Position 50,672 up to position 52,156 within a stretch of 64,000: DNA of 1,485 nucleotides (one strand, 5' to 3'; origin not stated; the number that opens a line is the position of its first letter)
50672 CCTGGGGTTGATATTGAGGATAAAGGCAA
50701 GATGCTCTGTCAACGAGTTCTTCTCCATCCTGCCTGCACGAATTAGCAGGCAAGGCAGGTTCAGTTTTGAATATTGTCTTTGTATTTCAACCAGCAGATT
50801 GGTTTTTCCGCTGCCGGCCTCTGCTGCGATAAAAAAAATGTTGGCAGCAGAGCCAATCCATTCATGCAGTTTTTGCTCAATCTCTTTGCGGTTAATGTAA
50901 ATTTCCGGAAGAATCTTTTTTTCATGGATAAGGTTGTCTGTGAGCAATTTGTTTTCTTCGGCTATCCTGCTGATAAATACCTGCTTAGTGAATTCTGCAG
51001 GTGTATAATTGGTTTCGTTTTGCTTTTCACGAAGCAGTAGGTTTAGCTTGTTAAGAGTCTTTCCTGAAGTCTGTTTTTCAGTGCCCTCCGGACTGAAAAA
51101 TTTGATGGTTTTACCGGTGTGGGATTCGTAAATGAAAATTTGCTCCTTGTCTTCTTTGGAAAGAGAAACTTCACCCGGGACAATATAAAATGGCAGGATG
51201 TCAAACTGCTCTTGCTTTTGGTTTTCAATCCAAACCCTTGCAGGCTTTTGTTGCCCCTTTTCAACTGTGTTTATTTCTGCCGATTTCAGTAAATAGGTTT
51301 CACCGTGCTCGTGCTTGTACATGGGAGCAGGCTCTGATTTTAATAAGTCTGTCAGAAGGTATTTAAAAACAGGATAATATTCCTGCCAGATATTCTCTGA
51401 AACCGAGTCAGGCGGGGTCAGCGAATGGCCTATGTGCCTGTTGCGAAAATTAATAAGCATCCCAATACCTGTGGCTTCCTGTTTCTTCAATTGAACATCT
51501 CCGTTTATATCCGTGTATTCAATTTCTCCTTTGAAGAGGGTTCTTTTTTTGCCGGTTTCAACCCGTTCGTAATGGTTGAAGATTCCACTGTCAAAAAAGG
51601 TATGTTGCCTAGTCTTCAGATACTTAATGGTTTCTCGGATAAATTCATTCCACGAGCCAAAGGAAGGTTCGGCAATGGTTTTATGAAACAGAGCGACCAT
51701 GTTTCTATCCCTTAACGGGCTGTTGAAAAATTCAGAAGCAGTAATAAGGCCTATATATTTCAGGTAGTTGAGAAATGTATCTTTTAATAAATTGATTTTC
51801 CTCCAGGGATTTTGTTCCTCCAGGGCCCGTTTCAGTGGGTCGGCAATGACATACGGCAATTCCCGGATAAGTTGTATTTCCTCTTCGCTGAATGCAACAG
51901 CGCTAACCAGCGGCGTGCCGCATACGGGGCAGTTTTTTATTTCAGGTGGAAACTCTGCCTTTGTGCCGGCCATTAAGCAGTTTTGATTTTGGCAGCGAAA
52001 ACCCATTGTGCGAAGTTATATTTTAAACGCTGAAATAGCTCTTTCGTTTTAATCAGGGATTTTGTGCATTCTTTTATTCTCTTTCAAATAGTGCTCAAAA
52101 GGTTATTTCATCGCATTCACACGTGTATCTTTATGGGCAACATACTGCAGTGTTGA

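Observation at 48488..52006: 1172-aa Zn-ribbon / NACHT-type STAND / TPR protein: candidate NLR-like conflict sensor with an unassigned N-terminal module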

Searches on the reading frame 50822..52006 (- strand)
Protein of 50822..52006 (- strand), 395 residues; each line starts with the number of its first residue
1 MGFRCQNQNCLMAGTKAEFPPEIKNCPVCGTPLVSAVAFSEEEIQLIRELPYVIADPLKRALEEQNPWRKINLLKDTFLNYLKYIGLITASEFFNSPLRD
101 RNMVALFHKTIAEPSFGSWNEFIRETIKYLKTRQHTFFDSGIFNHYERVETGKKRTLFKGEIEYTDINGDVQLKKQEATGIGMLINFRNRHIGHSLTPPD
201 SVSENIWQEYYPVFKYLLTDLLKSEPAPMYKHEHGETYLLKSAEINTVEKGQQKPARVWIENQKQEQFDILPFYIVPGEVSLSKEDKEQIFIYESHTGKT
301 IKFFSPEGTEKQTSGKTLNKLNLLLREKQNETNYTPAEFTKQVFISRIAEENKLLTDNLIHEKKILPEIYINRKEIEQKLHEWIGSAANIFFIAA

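Call 21: search_protein_families(library=pfam, alignment_id=A1, max_evalue=10)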
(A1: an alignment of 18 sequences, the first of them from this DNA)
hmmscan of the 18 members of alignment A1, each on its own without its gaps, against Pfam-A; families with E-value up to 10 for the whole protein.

A. member 1, seq(395 aa): 2 families
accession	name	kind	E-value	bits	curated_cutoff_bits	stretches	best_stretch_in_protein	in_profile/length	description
PF03119.21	DNA_ligase_ZBD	-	0.077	13.3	25.8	1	25-34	1-10/27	NAD-dependent DNA ligase C4 zinc finger domain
PF14952.11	zf-tcix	-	0.54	10.3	31.2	1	23-31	10-18/42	Putative treble-clef, zinc-finger, Zn-binding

B. families by the number of members that match (of 18 scanned): 11 families
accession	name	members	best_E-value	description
PF07647.24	SAM_2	2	7.9e-05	SAM domain (Sterile alpha motif)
PF00536.37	SAM_1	2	0.01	SAM domain (Sterile alpha motif)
PF22811.2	Zn_ribbon_NrdR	1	0.015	Transcriptional repressor NrdR-like, N-terminal domain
PF01348.27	Intron_maturas2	1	0.039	Type II intron maturase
PF05049.19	IIGP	1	0.072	Interferon-inducible GTPase (IIGP)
PF03119.21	DNA_ligase_ZBD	1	0.077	NAD-dependent DNA ligase C4 zinc finger domain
PF04690.20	YABBY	1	0.12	YABBY protein, C-terminal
PF01877.22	RNA_binding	1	0.33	RNA binding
PF14952.11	zf-tcix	1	0.54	Putative treble-clef, zinc-finger, Zn-binding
PF05459.17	Herpes_UL69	1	0.74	Herpesvirus transcriptional regulator family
PF04423.19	Rad50_zn_hook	1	0.75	Rad50 zinc hook motif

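Call 22: find_related_loci(query=A1, collection=genome_contigs, flank=10000)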
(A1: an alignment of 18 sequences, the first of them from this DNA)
Query A1 (395 aa) in genome_contigs; peptide patterns used: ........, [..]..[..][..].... (x = any residue, [..] = any of these).
75 stretches matched a pattern; 32 encode a relative of the query (tblastn E <= 1e-3); 32 distinct loci.
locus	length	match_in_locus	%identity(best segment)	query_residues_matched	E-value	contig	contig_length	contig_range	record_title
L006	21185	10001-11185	78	1-395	0e+0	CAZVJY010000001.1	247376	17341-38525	MAG TPA_asm: uncultured Flavobacteriaceae bacterium isolate SRP318679_co1_16 genome assembly, contig: NODE_17_length_247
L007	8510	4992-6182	62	1-395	6e-171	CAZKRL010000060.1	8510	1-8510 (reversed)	MAG TPA_asm: uncultured Comamonadaceae bacterium isolate binchicken_co298_302 genome assembly, contig: NODE_16863_length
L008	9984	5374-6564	62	1-395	5e-170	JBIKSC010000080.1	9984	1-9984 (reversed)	MAG: Flavobacteriales bacterium isolate ME2015-06-19_3300044640_group6_bin203 Rohwer_bin985_scaffold_2594_c2, whole geno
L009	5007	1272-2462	61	1-395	4e-172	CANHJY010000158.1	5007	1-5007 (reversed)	MAG: Flavobacteriales bacterium isolate RE-23may17-957 genome assembly, contig: RE-23may17-C117014, whole genome shotgun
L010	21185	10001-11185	63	3-395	1e-167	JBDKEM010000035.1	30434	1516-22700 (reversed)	MAG: Bacteroidota bacterium isolate eastforkpoplarcreek_2019_sw_WHONDRS-S19S_0039_B_bin.8 scaffold_297012, whole genome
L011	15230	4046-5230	64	3-395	1e-166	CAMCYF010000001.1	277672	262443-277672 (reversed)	MAG: Chitinophaga pinensis isolate MiH-16apr19-171 genome assembly, contig: MiH-16apr19-C23, whole genome shotgun sequen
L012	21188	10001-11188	60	1-395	3e-166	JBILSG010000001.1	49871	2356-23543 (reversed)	MAG: Chitinophagaceae bacterium isolate ME2018-06-26_3300042295_group8_bin186 Rohwer_bin517_scaffold_179_c1, whole genom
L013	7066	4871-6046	60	3-395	9e-167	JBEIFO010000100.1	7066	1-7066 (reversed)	MAG: Crocinitomicaceae bacterium isolate Sample-102-S2-bin-8 Sample_102_S2-bin_8-k141_241839, whole genome shotgun seque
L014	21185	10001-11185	64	3-395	2e-166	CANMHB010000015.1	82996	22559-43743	MAG: Flavobacteriales bacterium isolate ZE-Oct18-81 genome assembly, contig: ZE-Oct18-C102, whole genome shotgun sequenc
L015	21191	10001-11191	62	1-395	2e-166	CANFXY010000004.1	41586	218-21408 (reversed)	MAG: Bacteroidetes bacterium isolate Jr-16oct17-93 genome assembly, contig: Jr-16oct17-C1706, whole genome shotgun seque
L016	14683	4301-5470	60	5-395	2e-165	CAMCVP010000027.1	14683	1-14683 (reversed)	MAG: Chryseobacterium gleum isolate ME-21oct19-126 genome assembly, contig: ME-21oct19-C6366, whole genome shotgun seque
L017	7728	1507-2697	60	1-395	4e-165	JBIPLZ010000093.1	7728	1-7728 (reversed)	MAG: Flavobacteriales bacterium isolate ME2015-10-10_3300044731_group6_bin130 Rohwer_bin934_scaffold_11579_c1, whole gen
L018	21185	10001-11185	62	3-395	5e-161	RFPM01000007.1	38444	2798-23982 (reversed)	MAG: Flavobacteriales bacterium isolate WB4_2_1014 contig_100_6, whole genome shotgun sequence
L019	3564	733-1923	60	1-395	5e-167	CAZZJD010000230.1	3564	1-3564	MAG TPA_asm: uncultured Chitinophagaceae bacterium isolate SRP124364_co1_353 genome assembly, contig: NODE_34836_length_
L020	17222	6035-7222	58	1-395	1e-158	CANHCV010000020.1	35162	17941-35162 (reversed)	MAG: Bacteroidetes bacterium isolate RE-18aug17-218 genome assembly, contig: RE-18aug17-C1390, whole genome shotgun sequ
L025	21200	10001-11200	58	1-395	8e-155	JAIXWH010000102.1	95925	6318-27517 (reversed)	MAG: Chitinophagaceae bacterium isolate D4_MAG_00012 pond_D4_MAG_00012_000000000019, whole genome shotgun sequence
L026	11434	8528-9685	58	1-385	6e-154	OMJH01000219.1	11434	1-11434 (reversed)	Bacteroidetes bacterium isolate AM_1111 genome assembly, contig: k99_55339, whole genome shotgun sequence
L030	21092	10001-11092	63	33-395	3e-148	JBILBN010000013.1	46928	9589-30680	MAG: Chitinophagaceae bacterium isolate ME2016-06-02_3300042429_group7_bin47 Rohwer_bin497_scaffold_161_c1, whole genome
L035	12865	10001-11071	55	39-395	2e-129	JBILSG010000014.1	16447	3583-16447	MAG: Chitinophagaceae bacterium isolate ME2018-06-26_3300042295_group8_bin186 Rohwer_bin517_scaffold_1592_c1, whole geno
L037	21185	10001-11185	58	1-395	1e-157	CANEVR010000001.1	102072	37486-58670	MAG: Flavobacteriales bacterium isolate CE-Oct18-124 genome assembly, contig: CE-Oct18-C61, whole genome shotgun sequenc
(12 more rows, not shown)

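Call 25: predict_structure(alignment_id=A1)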
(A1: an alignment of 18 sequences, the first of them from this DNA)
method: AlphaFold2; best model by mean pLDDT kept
length: 395 residues; sequences in the alignment: 18
mean_pLDDT: 70.4   pTM: 0.59
mean pLDDT of the five models: 70.4, 68.8, 67.9, 66.3, 65.6
residues with pLDDT >= 90: 60; 70-90: 182; 50-70: 79; < 50: 74
segments of 3 or more residues with pLDDT < 50: 273-322, 364-372, 388-395
pLDDT, mean of each block of 10 residues (from residue 1): 73 72 79 73 91 88 85 85 89 87 80 75 92 92 90 79 70 78 77 62 86 93 90 83 84 82 89 37 29 28 27 39 50 61 63 55 47 54 50 32
secondary structure, 60 per line:
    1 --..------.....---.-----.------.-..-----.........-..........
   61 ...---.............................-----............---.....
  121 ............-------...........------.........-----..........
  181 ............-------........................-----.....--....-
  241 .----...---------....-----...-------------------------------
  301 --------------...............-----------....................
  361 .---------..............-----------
elements in order: H11-15 H41-49 H52-63 H67-95 H101-112 H116-132 H140-150 E157-165 E171-179 H180-192 H200-223 E229-233 E236-239 E246-248 E258-261 E267-269 H315-329 H341-361 H371-384

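Call 26: search_protein_representatives(alignment_id=A1)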
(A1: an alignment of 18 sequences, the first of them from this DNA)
Query: 18 sequences, 394 profile positions. Proteins with E-value up to 0.001 (for the whole library): 342; up to 1e-10: 169; up to 1e-30: 87. The best 150 are listed.
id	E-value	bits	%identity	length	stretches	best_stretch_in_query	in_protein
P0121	2.7e-221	750.9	-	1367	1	1-394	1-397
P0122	2.5e-216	734.6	-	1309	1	1-394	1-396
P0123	5.4e-215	730.2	-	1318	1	22-394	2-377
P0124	5.8e-214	726.8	-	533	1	1-394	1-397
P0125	1.7e-199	679.2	-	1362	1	2-394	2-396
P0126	6.9e-184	627.8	-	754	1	78-394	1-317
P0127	1.1e-165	567.9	-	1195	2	35-394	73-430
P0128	2.6e-149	514.0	-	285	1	1-283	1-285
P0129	3.3e-142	490.6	-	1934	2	39-394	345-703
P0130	7.7e-132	456.4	-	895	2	2-394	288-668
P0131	7.3e-129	446.6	-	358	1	2-351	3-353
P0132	1.5e-110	386.3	-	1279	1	2-394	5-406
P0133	5.4e-109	381.2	-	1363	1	3-394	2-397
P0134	7.9e-108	377.4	-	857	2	2-394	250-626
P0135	1.0e-104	367.2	-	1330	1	3-393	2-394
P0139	6.8e-99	348.0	-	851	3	175-394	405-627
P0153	8.5e-89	314.7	-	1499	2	35-394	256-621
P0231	4.6e-21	91.7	-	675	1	42-377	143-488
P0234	9.8e-21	90.6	-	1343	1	19-234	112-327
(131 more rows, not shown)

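Call 29: search_protein_families(library=pfam, proteins=[P0129, P0130, P0134, P0153, P0139, P0231, P0234], max_evalue=0.001)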
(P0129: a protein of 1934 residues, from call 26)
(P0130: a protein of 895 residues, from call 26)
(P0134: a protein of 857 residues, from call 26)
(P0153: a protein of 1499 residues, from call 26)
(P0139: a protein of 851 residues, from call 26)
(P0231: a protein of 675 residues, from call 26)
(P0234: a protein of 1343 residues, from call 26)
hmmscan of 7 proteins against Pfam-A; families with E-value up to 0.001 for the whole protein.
P0129 (1934 aa): 15 families
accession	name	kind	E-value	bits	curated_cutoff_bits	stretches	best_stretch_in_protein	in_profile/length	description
PF13424.12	TPR_12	-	3.9e-76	251.7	30.1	8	1237-1308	2-73/77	Tetratricopeptide repeat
PF13374.12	TPR_10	-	2.4e-51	170.8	27.5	3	1279-1319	1-41/42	Tetratricopeptide repeat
PF00515.34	TPR_1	-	3.6e-43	144.1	27.8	2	1513-1539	1-27/34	Tetratricopeptide repeat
PF07719.23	TPR_2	-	4.2e-36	120.5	27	0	1514-1543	2-31/34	Tetratricopeptide repeat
PF13181.12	TPR_8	-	1.2e-32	109.7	25.7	1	1282-1311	3-32/34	Tetratricopeptide repeat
PF24885.1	TPR_NPHP3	-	7e-26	91.5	100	2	1229-1354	90-215/239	Nephrocystin-3 TPR domain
PF13176.12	TPR_7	-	2.6e-21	74.3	27.9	0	1282-1305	1-24/36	Tetratricopeptide repeat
PF17874.7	TPR_MalT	-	2.6e-12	47.1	45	1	1373-1483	89-196/336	MalT-like TPR region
PF13432.12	TPR_16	-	2.8e-12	47.3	32.7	0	1244-1305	3-56/65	Tetratricopeptide repeat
PF13174.12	TPR_6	-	2.1e-10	40.9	26.3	0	1841-1867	1-27/33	Tetratricopeptide repeat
PF14559.12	TPR_19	-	5.2e-09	36.7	25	0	1536-1577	7-47/68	Tetratricopeptide repeat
PF13428.12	TPR_14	-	2.2e-08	34.4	23.5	0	1245-1266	8-29/44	Tetratricopeptide repeat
PF13414.12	TPR_11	-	3.2e-06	27.2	26.8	0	1455-1474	1-20/42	TPR repeat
PF13371.12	TPR_9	-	0.00051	20.4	35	0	1245-1265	36-56/73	Tetratricopeptide repeat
PF24883.2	NPHP3_N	-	0.0008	20.1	24.8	0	756-807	112-162/164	Nephrocystin 3, N-terminal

P0130 (895 aa): 1 family
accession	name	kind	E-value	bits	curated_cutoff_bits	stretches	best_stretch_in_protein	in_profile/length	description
PF24883.2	NPHP3_N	-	5.2e-05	23.9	24.8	0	694-773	79-162/164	Nephrocystin 3, N-terminal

P0134 (857 aa): 2 families
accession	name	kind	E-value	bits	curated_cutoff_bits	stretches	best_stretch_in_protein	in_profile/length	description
PF13401.12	AAA_22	-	0.0001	23.1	27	1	618-720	4-82/130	AAA domain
PF13191.12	AAA_16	-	0.00041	21.3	32.6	0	617-682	22-96/167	AAA ATPase domain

P0153 (1499 aa): 11 families
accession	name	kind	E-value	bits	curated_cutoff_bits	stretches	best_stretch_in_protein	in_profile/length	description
PF13424.12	TPR_12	-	2.1e-51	172.5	30.1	5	1227-1302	1-76/77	Tetratricopeptide repeat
PF13374.12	TPR_10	-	2.2e-38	129.6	27.5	2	1229-1267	2-40/42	Tetratricopeptide repeat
PF00515.34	TPR_1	-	1.2e-28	98.1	27.8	3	1188-1217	2-31/34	Tetratricopeptide repeat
PF07719.23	TPR_2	-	1.2e-24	84.8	27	2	1188-1217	2-31/34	Tetratricopeptide repeat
PF24885.1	TPR_NPHP3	-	6.2e-21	75.3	100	2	1092-1216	80-212/239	Nephrocystin-3 TPR domain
PF13176.12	TPR_7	-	1.3e-18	65.9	27.9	0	1190-1217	2-29/36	Tetratricopeptide repeat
PF13181.12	TPR_8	-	3.4e-17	61.5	25.7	1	1188-1217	2-31/34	Tetratricopeptide repeat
PF13432.12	TPR_16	-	1e-09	39.1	32.7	0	1200-1254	10-56/65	Tetratricopeptide repeat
PF14938.12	SNAP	-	3.8e-08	33.6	25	0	1078-1257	8-183/282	Soluble NSF attachment protein, SNAP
PF13174.12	TPR_6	-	9.3e-07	29.5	26.3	0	1434-1453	4-23/33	Tetratricopeptide repeat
PF07720.18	TPR_3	-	0.00068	20.1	20.7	0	1196-1210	10-24/34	Tetratricopeptide repeat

P0139 (851 aa): 1 family
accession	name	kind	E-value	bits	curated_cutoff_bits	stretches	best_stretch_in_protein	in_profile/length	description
PF24883.2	NPHP3_N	-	0.00072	20.2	24.8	0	686-731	118-163/164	Nephrocystin 3, N-terminal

P0231 (675 aa): 2 families
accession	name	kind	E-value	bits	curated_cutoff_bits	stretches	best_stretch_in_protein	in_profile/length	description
PF25199.1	nSTAND_NTPase5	-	0.00021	21.6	34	0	476-627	15-141/145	Novel STAND NTPase 5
PF13191.12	AAA_16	-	0.00033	21.6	32.6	1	484-566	10-100/167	AAA ATPase domain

P0234 (1343 aa): 5 families
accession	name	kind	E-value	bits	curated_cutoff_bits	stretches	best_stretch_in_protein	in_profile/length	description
PF13424.12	TPR_12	-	1.7e-20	73.4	30.1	2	1133-1199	4-72/77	Tetratricopeptide repeat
PF13374.12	TPR_10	-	1.1e-12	47.9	27.5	1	1092-1124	2-34/42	Tetratricopeptide repeat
PF13401.12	AAA_22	-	2.1e-07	31.7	27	1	496-595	6-110/130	AAA domain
PF13176.12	TPR_7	-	0.00017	21.9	27.9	0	1095-1128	2-35/36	Tetratricopeptide repeat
PF24885.1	TPR_NPHP3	-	0.00018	21.4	100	0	1132-1209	141-220/239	Nephrocystin-3 TPR domain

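Call 30: fold_search(model_id=the predicted structure, library=pdb)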
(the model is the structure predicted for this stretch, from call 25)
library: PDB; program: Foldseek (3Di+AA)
matches with E <= 10: 383; with E <= 0.001: 0
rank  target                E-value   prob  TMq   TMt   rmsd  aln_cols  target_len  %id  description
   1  3fvy                  1.0e-01  0.08  0.10  0.07  18.7       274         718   13  Crystal structure of human Dipeptidyl Peptidase III (released 2009-02-03)
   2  5e3c_A                1.8e-01  0.07  0.10  0.06  18.4       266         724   11  Structure of human DPP3 in complex with hemorphin like opioid peptide IVYPW (released 2016-04-13)
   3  5e2q_A                2.1e-01  0.08  0.11  0.07  18.1       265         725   12  Structure of human DPP3 in complex with angiotensin-II (released 2016-04-13)
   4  2nrj                  2.7e-01  0.08  0.11  0.12  21.0       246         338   13  Crystal Structure of Hemolysin binding component from Bacillus cereus (released 2006-11-14)
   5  6xvi_D                3.3e-01  0.04  0.08  0.07  31.3       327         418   12  Crystal structure of Megabody Mb-Nb207-c7HopQ_A12 (released 2021-01-13)
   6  8qrr                  3.7e-01  0.05  0.08  0.08  16.2       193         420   11  ASCT2 protomer in lipid nanodiscs with bound glutamine and Na+ ions in the outward-facing state (OFS.3) (released 2024-08-14)
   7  8oud_A                4.2e-01  0.08  0.12  0.12  19.4       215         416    9  Structure of the human neutral amino acid transporter ASCT2 in complex with nanobody 469 (released 2024-05-01)
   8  8qrp                  4.2e-01  0.03  0.09  0.09  17.1       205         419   11  ASCT2 protomer in lipid nanodiscs with bound glutamine and Na+ ions in the outward-facing state (OFS.1) (released 2024-08-14)
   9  3t6b_A                5.2e-01  0.09  0.12  0.08  19.1       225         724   13  Structure of human DPPIII in complex with the opioid peptide Tynorphin, at 2.4 Angstroms (released 2012-04-04)
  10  4pwx_E                5.5e-01  0.09  0.11  0.14  15.2       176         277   15  Crystal structure of an ATP-bound Get3-Get4-Get5 complex from S.cerevisiae (released 2014-04-09)
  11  5z7q                  5.5e-01  0.08  0.10  0.18  19.7       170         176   12  Crystal structure of Bacillus cereus flagellin (released 2018-05-30)
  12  4pwx_C                5.8e-01  0.09  0.11  0.14  15.2       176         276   15  Crystal structure of an ATP-bound Get3-Get4-Get5 complex from S.cerevisiae (released 2014-04-09)
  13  4zt0_A                5.8e-01  0.04  0.06  0.02  14.8       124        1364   10  Crystal structure of catalytically-active Streptococcus pyogenes Cas9 in complex with single-guide RNA at 2.9 Angstrom (released 2015-07-08)
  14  8kak_B                6.1e-01  0.06  0.08  0.03  17.8       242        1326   10  Crystal structure of SpyCas9 in complex with sgRNA and 18nt target DNA (released 2024-06-05)
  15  9p4z                  6.4e-01  0.06  0.11  0.11  19.2       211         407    9  Human EAAT3 with sodium bound at inward facing state (released 2025-07-30)
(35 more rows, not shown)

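Call 34: search_solved_structures(query=A1, max_evalue=10, show_alignments=3)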
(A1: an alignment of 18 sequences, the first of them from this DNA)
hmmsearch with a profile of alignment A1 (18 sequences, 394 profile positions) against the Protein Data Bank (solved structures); distinct sequences matched with E-value up to 10: 2.
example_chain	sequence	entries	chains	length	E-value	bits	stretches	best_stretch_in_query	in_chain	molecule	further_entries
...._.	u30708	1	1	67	0.59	12.3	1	15-57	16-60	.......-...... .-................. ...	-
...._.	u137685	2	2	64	0.69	12.1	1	15-56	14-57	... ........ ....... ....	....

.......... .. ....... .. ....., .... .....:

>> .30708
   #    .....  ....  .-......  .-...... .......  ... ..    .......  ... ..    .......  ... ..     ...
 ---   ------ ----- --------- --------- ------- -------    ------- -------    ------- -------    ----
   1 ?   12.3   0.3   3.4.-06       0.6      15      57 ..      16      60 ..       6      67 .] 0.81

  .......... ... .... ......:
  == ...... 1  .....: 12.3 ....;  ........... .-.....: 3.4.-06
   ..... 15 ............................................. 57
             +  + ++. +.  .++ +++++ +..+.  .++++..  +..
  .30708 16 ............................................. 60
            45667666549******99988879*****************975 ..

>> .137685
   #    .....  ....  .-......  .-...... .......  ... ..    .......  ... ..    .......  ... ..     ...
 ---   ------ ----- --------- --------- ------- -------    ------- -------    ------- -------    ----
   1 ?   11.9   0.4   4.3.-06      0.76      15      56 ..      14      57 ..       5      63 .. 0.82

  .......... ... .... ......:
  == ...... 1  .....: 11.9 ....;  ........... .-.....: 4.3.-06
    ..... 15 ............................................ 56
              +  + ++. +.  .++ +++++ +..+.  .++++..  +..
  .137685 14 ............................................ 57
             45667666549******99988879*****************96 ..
